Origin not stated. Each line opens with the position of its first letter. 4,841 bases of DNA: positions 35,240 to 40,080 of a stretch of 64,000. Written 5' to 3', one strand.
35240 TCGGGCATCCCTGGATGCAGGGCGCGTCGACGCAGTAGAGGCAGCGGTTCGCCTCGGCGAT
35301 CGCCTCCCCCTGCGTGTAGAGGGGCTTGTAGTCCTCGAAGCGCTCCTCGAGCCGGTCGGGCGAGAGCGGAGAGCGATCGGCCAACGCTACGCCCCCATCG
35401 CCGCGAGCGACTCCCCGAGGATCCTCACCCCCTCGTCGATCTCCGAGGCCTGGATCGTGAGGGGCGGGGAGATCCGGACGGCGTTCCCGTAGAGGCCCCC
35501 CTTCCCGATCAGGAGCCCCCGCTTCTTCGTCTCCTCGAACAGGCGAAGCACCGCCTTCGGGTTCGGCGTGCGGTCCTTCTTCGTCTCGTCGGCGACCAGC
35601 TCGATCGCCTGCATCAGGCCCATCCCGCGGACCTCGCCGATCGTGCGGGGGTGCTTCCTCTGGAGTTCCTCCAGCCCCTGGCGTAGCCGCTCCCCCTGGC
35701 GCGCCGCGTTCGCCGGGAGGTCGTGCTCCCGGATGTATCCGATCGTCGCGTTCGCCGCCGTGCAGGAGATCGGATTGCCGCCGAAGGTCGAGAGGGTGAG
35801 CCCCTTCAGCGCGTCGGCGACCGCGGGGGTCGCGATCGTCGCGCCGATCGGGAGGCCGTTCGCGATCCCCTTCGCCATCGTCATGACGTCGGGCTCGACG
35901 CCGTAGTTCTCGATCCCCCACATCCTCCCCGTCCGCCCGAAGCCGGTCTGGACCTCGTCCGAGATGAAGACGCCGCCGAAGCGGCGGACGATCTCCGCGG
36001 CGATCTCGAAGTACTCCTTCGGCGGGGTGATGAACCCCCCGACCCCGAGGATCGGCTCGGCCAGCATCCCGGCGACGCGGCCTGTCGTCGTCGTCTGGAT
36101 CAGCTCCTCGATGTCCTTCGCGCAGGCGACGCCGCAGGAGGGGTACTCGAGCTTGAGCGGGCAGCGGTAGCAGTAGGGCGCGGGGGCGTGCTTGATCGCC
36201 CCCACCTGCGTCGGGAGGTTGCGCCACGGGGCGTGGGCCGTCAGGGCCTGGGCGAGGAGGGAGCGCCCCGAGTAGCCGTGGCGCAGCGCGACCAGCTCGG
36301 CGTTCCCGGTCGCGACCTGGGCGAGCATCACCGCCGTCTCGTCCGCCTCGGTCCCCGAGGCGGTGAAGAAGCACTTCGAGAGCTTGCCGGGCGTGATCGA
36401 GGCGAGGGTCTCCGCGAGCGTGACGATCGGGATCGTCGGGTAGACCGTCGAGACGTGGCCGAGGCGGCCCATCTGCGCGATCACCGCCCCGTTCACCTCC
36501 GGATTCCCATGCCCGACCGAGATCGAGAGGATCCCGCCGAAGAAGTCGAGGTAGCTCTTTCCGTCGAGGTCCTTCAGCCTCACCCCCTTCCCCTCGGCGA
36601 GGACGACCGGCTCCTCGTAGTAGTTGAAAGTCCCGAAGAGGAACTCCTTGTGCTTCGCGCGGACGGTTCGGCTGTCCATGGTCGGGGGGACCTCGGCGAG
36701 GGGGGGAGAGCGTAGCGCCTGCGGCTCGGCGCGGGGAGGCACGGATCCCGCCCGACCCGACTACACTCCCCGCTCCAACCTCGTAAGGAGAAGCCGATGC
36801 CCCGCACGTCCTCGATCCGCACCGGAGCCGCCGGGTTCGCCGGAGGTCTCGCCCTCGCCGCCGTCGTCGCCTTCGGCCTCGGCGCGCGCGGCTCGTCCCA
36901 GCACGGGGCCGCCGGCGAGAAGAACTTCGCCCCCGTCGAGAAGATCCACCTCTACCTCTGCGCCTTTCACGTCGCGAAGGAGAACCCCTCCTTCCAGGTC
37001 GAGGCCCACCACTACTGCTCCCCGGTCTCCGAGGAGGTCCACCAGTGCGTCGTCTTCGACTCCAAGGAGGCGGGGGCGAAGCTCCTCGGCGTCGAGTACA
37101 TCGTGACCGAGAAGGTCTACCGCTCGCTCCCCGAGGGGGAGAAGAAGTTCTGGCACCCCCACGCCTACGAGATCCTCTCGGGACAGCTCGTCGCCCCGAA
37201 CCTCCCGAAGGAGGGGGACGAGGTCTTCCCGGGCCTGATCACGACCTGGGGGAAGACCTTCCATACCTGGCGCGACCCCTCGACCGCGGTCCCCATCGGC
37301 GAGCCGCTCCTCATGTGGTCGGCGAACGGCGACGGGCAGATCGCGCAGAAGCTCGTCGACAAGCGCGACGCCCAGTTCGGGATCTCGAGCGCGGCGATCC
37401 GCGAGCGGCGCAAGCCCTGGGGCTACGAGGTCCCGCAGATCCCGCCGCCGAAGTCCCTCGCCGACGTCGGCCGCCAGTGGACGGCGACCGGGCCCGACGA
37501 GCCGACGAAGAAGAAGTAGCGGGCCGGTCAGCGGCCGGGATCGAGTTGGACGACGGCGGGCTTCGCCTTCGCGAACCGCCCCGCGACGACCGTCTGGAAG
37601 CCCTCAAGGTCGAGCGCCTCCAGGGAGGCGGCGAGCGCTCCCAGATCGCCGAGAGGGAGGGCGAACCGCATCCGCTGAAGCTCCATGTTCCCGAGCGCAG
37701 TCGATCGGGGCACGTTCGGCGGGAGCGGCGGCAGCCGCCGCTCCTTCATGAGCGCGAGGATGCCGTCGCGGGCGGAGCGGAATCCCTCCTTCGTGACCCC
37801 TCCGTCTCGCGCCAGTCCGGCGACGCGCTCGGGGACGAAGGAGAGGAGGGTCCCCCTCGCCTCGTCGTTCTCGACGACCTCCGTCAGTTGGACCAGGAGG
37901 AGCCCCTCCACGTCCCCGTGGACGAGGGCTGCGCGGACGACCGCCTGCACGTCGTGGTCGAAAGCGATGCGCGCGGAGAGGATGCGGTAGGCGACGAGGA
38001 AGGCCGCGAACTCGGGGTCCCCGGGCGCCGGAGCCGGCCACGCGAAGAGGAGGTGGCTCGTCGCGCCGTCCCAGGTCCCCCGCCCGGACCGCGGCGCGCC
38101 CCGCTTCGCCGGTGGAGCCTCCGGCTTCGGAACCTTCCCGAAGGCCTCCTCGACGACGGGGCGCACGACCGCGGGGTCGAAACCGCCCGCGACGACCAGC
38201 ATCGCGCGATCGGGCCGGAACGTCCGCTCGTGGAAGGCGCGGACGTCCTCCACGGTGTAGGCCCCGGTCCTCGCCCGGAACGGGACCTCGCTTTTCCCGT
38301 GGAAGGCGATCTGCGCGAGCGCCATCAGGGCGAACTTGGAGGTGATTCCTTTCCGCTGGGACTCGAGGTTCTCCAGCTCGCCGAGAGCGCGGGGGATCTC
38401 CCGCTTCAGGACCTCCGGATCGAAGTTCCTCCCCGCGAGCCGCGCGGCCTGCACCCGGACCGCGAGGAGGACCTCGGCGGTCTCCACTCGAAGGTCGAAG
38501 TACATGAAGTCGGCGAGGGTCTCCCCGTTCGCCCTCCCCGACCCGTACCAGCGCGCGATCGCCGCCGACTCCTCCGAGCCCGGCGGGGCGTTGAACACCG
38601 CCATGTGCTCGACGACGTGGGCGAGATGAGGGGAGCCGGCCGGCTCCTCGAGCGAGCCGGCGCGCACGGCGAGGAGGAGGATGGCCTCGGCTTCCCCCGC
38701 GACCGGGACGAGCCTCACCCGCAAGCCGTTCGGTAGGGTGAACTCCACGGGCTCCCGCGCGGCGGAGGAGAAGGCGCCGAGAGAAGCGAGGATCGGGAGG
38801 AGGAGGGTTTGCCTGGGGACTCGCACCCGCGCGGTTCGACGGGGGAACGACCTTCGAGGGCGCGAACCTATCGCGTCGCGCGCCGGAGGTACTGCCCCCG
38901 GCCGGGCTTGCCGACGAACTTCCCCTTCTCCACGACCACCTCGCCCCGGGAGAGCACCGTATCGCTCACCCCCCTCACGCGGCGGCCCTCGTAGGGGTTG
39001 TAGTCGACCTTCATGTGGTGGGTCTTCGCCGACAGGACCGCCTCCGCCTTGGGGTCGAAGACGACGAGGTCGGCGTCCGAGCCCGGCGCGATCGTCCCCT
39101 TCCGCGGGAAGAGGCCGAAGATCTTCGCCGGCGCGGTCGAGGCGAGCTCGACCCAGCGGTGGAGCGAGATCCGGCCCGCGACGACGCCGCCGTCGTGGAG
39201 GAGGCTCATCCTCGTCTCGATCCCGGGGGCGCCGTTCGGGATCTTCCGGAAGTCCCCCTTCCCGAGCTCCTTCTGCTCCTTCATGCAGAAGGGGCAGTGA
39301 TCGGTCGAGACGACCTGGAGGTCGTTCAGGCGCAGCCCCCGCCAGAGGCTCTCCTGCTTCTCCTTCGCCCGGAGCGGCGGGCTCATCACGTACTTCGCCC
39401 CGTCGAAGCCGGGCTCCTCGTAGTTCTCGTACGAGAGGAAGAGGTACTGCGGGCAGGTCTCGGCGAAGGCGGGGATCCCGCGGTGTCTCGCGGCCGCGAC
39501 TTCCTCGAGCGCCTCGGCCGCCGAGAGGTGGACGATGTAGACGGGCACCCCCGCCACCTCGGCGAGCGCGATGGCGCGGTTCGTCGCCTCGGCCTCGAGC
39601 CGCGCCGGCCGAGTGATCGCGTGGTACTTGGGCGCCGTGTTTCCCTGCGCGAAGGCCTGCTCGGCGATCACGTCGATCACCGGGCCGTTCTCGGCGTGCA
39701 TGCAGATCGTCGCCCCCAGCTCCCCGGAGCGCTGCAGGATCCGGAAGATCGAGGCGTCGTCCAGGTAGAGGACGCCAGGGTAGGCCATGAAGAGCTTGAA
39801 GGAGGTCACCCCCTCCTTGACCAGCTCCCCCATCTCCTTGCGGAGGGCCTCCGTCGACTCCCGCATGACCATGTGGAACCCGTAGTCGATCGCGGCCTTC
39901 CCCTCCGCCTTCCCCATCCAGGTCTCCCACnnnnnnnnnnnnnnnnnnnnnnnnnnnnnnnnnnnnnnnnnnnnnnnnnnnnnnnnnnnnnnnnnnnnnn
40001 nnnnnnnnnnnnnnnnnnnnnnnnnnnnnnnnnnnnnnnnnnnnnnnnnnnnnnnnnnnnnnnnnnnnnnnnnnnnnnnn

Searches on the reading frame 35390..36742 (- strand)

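Call 64: search_protein_families(library=pfam, proteins=[window:35390-36742:-], max_evalue=0.00001)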
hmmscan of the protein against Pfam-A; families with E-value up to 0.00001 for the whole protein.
window:35390-36742:- (451 aa): 1 family
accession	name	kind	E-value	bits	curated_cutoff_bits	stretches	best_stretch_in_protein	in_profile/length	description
PF00202.27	Aminotran_3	-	1.1e-94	317.9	30.5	1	45-443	10-400/403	Aminotransferase class-III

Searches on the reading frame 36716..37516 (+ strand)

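Call 64: search_protein_families(library=pfam, proteins=[window:36716-37516:+], max_evalue=0.00001)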
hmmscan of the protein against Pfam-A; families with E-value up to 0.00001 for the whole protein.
window:36716-37516:+ (267 aa): 1 family
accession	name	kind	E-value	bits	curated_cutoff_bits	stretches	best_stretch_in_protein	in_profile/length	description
PF06884.16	DUF1264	-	8.5e-58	195.2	25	1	71-233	1-168/171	Protein of unknown function (DUF1264)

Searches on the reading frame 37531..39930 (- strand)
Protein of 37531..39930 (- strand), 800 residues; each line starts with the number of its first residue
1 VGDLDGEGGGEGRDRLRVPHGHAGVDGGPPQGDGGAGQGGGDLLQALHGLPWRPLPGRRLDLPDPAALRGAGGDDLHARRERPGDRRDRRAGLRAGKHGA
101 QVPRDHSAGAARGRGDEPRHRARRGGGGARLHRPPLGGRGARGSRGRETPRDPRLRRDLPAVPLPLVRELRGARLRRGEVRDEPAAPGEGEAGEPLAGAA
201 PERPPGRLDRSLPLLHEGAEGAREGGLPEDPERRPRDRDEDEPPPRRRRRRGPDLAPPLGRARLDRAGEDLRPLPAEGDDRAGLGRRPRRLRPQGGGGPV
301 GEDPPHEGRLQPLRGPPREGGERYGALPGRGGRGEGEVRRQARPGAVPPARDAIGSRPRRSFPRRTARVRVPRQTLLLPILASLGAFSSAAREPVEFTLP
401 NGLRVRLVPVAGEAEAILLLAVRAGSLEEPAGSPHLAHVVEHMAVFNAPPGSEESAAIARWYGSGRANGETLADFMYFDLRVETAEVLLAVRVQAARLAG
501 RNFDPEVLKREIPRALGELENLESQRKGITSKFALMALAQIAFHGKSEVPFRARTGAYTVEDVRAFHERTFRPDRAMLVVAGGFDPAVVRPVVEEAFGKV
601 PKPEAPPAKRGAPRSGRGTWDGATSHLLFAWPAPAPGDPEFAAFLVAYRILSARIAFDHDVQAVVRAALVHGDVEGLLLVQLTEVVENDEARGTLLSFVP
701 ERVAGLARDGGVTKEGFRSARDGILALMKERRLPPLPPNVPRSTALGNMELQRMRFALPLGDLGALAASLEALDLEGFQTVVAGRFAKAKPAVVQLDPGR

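Call 103: search_protein_families(library=pfam, proteins=[window:37531-39930:-], max_evalue=0.0001)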
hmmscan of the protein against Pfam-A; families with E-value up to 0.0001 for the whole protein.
window:37531-39930:- (800 aa): 1 family
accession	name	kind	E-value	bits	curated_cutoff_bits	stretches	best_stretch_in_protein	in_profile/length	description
PF05193.26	Peptidase_M16_C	-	7.6e-12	45.9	23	1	559-652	3-105/181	Peptidase M16 inactive domain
